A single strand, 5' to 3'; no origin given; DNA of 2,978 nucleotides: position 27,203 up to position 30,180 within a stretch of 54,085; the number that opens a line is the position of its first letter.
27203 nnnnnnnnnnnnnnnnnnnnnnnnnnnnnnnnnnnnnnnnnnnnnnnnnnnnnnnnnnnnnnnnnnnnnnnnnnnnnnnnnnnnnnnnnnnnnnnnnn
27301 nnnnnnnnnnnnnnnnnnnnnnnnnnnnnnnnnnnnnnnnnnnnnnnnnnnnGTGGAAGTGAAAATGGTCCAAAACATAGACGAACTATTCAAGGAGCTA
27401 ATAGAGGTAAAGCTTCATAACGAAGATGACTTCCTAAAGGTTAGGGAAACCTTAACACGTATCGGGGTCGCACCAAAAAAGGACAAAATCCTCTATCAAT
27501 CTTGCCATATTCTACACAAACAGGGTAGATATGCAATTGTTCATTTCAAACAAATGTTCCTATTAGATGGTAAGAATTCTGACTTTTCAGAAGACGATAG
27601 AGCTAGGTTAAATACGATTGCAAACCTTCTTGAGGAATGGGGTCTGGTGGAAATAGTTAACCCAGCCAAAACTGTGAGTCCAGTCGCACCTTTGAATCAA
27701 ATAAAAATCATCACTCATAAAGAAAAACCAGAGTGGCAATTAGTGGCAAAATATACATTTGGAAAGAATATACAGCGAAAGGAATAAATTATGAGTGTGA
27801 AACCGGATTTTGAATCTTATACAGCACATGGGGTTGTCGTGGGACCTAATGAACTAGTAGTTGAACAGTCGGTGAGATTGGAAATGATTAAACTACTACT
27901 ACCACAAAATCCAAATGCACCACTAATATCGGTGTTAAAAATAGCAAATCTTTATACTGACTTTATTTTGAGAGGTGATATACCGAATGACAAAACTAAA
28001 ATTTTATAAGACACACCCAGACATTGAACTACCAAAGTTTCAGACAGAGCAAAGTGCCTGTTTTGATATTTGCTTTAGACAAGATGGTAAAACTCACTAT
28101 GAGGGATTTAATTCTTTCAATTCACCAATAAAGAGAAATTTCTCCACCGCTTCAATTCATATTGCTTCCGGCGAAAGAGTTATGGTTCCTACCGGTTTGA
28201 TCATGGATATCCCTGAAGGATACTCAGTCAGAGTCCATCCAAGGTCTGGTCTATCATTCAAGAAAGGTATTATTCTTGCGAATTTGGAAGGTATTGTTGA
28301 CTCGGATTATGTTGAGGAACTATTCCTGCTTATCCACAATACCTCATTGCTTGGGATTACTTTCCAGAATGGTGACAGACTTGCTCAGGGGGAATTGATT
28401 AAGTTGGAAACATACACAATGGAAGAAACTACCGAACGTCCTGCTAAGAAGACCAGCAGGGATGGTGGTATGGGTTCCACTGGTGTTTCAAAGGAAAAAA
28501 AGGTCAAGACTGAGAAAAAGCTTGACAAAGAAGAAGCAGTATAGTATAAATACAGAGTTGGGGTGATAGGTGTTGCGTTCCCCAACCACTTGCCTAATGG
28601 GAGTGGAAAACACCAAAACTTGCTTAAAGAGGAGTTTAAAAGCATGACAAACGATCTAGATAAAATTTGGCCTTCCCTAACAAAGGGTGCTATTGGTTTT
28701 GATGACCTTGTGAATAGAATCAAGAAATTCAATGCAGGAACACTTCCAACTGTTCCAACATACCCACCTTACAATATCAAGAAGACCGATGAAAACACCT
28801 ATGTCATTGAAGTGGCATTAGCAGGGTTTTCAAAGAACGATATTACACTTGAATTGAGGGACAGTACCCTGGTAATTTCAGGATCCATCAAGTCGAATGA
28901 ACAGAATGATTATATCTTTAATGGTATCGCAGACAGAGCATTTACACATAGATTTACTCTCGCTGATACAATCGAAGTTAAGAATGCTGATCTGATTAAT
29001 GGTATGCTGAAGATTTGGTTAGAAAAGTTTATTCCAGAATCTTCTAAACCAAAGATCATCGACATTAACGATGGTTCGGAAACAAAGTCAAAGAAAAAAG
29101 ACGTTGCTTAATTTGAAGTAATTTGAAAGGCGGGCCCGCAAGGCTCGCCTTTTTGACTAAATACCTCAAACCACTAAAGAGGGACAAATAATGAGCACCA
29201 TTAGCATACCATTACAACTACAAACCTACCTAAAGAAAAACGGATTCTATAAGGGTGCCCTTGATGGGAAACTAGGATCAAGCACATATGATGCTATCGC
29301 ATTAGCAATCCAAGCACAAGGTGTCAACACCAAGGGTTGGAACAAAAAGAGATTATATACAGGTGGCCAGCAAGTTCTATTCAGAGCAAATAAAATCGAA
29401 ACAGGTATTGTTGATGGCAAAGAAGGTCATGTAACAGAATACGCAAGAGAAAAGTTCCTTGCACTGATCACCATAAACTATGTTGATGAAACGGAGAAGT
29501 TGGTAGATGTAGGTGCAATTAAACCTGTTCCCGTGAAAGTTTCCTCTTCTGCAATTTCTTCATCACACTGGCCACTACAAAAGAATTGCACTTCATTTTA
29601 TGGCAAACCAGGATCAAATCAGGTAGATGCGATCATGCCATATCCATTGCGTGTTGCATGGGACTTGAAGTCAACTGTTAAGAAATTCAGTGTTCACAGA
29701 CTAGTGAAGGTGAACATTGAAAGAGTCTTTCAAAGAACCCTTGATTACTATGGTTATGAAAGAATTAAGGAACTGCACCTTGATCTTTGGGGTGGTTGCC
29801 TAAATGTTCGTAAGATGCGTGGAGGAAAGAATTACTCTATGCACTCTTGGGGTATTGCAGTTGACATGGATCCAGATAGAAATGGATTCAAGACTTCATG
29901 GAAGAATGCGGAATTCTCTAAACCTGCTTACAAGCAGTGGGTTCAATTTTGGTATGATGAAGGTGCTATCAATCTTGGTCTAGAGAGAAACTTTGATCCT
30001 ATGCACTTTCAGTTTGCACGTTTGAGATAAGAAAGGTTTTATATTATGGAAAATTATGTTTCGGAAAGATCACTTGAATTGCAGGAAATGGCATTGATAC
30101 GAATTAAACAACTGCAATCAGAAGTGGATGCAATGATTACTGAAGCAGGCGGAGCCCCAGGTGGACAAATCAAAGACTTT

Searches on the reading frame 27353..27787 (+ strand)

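Call 12: search_protein_families(library=pfam, proteins=[window:27353-27787:+], max_evalue=0.001)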
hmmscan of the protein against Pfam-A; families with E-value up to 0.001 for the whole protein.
window:27353-27787:+ (144 aa): 1 family
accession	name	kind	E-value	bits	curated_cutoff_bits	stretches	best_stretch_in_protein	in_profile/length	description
PF01818.22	Translat_reg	-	1.3e-42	145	25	1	16-137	1-122/122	Bacteriophage translational regulator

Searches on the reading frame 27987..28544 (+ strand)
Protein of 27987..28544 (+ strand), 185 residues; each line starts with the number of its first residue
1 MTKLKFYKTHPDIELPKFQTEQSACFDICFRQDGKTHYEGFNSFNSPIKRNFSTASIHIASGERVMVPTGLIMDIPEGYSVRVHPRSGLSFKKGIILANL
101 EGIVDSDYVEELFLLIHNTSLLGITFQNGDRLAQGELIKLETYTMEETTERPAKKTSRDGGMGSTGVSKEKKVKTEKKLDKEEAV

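Call 12: search_protein_families(library=pfam, proteins=[window:27987-28544:+], max_evalue=0.001)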
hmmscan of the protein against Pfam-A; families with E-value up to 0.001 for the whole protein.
window:27987-28544:+ (185 aa): 2 families
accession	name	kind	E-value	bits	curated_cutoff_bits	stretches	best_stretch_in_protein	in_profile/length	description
PF00692.24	dUTPase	-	3.8e-16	59.5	22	1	56-166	23-129/129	dUTPase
PF22769.1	DCD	-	0.00021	21.9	27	1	54-134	68-147/153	dCTP deaminase-like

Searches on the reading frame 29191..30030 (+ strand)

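Call 12: search_protein_families(library=pfam, proteins=[window:29191-30030:+], max_evalue=0.001)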
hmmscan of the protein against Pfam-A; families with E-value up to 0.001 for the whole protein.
window:29191-30030:+ (279 aa): 2 families
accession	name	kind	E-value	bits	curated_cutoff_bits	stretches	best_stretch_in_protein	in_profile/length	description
PF13539.11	Peptidase_M15_4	-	5.1e-06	27.4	25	1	211-274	2-69/70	D-alanyl-D-alanine carboxypeptidase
PF01471.23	PG_binding_1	-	4.4e-05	24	23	1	9-37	7-35/57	Putative peptidoglycan binding domain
